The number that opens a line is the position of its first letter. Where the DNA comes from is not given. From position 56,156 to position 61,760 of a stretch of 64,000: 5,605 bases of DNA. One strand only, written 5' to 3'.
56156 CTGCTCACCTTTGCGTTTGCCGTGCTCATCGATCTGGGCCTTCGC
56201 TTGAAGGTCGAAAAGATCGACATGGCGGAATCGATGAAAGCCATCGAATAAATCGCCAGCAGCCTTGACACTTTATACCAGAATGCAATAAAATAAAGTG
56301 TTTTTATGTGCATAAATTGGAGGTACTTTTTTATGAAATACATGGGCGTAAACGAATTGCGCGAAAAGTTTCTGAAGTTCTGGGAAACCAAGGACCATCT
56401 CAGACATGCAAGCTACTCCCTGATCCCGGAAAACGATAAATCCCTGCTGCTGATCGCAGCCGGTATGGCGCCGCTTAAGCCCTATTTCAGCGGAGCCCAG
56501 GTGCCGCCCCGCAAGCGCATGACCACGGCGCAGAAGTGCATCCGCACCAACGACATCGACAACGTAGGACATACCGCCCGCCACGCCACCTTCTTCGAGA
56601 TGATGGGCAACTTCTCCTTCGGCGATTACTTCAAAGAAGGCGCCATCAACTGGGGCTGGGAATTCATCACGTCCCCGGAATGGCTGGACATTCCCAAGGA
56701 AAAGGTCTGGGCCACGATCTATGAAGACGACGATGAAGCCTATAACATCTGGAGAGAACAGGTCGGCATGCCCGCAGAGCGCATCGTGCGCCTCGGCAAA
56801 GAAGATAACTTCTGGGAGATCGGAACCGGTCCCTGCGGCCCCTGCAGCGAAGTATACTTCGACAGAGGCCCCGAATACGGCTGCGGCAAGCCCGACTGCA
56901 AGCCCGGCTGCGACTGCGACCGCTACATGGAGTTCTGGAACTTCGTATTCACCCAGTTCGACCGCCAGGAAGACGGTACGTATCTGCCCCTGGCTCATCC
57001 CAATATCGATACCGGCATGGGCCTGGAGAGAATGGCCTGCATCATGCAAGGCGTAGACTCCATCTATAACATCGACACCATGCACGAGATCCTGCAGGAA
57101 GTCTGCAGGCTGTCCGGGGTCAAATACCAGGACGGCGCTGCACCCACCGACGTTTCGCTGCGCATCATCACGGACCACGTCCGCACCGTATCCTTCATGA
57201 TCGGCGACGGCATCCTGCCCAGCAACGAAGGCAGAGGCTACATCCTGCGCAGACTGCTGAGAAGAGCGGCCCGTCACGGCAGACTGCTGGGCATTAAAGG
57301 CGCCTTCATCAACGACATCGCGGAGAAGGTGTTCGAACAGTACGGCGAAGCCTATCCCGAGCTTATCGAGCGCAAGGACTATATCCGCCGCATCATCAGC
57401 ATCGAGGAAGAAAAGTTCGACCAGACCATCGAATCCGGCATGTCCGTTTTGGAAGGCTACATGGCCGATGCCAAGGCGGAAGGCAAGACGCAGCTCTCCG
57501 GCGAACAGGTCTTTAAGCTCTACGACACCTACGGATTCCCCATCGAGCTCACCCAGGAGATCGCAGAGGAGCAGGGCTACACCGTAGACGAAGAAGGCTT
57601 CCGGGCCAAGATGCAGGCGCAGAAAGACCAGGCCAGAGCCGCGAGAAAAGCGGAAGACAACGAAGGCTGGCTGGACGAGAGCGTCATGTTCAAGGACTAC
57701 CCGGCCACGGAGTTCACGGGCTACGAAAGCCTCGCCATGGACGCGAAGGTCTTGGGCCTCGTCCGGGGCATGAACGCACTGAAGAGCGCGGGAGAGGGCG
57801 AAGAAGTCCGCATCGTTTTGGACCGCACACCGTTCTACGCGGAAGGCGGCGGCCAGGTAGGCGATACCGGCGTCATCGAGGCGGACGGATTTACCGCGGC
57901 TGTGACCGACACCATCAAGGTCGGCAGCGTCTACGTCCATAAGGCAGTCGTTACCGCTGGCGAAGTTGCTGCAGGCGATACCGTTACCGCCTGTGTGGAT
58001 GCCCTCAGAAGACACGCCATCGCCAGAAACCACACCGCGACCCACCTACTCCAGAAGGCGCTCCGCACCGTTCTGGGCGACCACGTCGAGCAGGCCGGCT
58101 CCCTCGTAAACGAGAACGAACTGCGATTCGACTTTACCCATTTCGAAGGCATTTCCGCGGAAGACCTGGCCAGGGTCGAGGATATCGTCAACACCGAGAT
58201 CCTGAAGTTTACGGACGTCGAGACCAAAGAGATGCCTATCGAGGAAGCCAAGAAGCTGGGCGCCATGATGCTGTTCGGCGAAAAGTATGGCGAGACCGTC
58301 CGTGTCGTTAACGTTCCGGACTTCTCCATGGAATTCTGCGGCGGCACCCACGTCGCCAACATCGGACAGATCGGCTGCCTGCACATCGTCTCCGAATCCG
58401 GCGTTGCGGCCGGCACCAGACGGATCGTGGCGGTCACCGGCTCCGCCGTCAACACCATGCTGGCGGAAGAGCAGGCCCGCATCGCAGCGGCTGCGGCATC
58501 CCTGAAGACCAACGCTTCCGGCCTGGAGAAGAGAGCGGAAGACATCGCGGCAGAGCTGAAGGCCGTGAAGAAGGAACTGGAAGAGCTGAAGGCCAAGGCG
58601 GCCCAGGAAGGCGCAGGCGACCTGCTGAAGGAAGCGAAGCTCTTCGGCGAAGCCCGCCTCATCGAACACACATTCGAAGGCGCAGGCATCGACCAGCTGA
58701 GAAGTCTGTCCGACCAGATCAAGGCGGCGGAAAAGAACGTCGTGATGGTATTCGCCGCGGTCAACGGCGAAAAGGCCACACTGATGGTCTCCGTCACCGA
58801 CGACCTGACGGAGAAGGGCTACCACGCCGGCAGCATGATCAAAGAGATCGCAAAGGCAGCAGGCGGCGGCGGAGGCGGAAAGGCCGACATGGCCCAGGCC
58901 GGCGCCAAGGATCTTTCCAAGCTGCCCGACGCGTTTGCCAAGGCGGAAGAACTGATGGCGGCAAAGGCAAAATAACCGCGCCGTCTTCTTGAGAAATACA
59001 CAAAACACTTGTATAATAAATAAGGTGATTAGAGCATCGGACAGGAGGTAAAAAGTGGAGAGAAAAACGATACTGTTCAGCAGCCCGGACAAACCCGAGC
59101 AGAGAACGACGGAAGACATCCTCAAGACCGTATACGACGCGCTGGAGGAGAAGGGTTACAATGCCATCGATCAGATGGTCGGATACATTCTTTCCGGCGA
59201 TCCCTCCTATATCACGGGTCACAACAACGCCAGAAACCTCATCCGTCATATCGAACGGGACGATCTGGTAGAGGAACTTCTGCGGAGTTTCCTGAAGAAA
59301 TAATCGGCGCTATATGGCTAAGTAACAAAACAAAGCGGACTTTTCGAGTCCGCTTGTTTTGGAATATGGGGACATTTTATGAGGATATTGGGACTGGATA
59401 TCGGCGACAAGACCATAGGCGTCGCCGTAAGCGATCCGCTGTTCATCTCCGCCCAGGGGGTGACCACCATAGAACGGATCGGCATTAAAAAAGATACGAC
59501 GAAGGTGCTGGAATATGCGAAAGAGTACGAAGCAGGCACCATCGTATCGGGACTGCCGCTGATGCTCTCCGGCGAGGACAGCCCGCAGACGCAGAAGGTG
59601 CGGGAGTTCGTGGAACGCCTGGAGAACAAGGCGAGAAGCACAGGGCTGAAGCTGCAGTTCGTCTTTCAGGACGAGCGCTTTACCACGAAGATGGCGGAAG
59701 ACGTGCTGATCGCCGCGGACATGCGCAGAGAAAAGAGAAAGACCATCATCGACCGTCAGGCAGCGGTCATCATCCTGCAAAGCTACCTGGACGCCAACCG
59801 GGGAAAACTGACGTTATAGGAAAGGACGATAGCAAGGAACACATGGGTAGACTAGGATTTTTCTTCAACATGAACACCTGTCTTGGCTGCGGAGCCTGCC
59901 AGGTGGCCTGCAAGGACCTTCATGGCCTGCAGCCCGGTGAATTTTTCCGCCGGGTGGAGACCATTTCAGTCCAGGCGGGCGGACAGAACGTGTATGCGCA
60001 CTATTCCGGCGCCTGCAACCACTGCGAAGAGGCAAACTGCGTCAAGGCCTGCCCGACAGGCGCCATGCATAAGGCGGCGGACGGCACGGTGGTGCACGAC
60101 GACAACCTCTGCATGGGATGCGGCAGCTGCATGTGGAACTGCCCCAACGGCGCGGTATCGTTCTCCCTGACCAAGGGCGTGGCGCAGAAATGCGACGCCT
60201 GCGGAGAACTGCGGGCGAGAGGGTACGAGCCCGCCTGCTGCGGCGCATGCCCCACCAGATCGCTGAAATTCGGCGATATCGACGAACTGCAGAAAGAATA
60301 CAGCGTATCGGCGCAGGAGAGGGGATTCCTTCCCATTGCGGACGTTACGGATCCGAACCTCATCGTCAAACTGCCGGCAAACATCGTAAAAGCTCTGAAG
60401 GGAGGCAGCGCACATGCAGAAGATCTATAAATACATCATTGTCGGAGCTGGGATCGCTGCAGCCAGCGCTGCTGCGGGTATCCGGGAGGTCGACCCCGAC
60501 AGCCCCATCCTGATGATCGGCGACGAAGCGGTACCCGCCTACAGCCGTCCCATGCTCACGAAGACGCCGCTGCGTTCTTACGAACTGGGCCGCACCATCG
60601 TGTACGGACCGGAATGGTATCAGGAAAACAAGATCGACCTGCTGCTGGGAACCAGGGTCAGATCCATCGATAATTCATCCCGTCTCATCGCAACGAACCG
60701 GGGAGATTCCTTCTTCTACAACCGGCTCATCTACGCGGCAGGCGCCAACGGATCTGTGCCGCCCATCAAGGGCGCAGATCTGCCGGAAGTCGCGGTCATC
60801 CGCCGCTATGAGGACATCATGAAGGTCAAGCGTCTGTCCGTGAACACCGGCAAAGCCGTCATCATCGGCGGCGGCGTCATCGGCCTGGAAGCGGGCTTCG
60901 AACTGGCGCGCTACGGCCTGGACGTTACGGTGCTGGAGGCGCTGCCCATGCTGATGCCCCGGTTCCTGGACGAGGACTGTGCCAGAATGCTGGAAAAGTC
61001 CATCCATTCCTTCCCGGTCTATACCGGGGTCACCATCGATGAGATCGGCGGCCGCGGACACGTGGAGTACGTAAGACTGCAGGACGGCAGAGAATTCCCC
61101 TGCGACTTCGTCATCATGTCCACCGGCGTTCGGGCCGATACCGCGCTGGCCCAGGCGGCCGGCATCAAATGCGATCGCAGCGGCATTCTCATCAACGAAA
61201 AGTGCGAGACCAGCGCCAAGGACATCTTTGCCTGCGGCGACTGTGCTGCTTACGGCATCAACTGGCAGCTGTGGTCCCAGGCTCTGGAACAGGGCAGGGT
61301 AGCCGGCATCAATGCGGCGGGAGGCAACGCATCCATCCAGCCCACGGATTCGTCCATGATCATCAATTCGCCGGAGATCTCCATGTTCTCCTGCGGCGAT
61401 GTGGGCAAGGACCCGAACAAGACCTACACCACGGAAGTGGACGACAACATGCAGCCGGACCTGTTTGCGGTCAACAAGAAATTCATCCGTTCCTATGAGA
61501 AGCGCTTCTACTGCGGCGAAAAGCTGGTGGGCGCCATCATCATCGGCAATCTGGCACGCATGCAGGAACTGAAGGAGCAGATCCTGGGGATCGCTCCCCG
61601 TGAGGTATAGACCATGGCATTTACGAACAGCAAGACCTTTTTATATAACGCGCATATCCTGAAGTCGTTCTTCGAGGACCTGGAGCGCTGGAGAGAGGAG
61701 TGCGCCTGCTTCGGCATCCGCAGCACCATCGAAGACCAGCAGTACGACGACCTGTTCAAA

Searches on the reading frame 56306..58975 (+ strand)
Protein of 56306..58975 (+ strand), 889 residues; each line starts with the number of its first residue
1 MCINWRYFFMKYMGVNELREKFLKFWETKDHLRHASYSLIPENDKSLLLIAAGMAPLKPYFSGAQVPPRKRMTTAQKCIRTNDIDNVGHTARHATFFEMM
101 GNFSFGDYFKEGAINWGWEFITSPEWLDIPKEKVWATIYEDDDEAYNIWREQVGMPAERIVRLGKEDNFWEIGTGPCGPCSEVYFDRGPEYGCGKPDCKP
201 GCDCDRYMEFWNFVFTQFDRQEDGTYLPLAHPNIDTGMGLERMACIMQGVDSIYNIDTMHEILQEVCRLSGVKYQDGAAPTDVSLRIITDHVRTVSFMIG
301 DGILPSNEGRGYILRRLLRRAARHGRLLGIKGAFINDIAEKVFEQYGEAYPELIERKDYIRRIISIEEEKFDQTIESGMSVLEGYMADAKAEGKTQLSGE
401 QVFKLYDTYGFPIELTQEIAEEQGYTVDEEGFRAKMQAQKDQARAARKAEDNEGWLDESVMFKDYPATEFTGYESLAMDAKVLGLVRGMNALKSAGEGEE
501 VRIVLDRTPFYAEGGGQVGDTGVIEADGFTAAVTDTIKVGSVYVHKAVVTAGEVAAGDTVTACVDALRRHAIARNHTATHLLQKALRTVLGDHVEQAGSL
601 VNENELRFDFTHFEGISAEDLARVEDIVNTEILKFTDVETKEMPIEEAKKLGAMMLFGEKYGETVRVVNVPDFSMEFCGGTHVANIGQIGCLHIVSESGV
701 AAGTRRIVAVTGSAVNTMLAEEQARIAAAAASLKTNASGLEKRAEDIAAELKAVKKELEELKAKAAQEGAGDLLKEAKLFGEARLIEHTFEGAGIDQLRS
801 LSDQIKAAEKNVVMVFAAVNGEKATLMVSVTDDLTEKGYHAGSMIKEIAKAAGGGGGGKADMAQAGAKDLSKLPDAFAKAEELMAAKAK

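Call 69: search_protein_families(library=pfam, proteins=[window:56306-58975:+], max_evalue=0.000001)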
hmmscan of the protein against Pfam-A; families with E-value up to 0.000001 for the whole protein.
window:56306-58975:+ (889 aa): 3 families
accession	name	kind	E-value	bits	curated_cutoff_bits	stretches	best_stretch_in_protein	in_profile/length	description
PF01411.24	tRNA-synt_2c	-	4.7e-204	679.4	30.3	1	17-566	1-550/552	tRNA synthetases class II (A)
PF07973.19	tRNA_SAD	-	1.8e-15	57.1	24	1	665-707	1-43/44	Threonyl and Alanyl tRNA synthetase second additional domain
PF02272.25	DHHA1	-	3.5e-14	53.5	25.9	1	796-885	16-101/102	DHHA1 domain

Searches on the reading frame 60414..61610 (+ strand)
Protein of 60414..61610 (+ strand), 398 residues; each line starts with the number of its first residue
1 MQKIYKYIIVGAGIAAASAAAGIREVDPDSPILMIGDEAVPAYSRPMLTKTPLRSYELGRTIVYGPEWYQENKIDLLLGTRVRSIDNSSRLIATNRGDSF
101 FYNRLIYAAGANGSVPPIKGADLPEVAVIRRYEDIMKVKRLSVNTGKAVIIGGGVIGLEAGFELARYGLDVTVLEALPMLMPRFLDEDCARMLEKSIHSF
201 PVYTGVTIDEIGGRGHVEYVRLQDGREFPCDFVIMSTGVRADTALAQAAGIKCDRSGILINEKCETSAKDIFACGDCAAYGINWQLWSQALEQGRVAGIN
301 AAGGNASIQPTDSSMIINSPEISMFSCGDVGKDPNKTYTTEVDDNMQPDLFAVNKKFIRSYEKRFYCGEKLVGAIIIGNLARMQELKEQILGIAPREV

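Call 69: search_protein_families(library=pfam, proteins=[window:60414-61610:+], max_evalue=0.000001)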
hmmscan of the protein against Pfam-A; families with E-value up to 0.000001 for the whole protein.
window:60414-61610:+ (398 aa): 5 families
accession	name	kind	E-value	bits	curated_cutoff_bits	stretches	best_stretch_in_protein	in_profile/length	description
PF07992.20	Pyr_redox_2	-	1.2e-55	189.4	26.1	1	5-294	1-291/291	Pyridine nucleotide-disulphide oxidoreductase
PF00070.33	Pyr_redox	-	3.8e-15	56.6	22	1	147-224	1-81/82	Pyridine nucleotide-disulphide oxidoreductase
PF13738.12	Pyr_redox_3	-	5.7e-10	39.4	30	1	64-275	86-305/305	Pyridine nucleotide-disulphide oxidoreductase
PF01266.30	DAO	-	2.1e-07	31.2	27.9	0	148-176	2-30/353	FAD dependent oxidoreductase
PF13450.12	NAD_binding_8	-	7.5e-07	29.8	21.9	0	150-177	1-28/68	NAD(P)-binding Rossmann-like domain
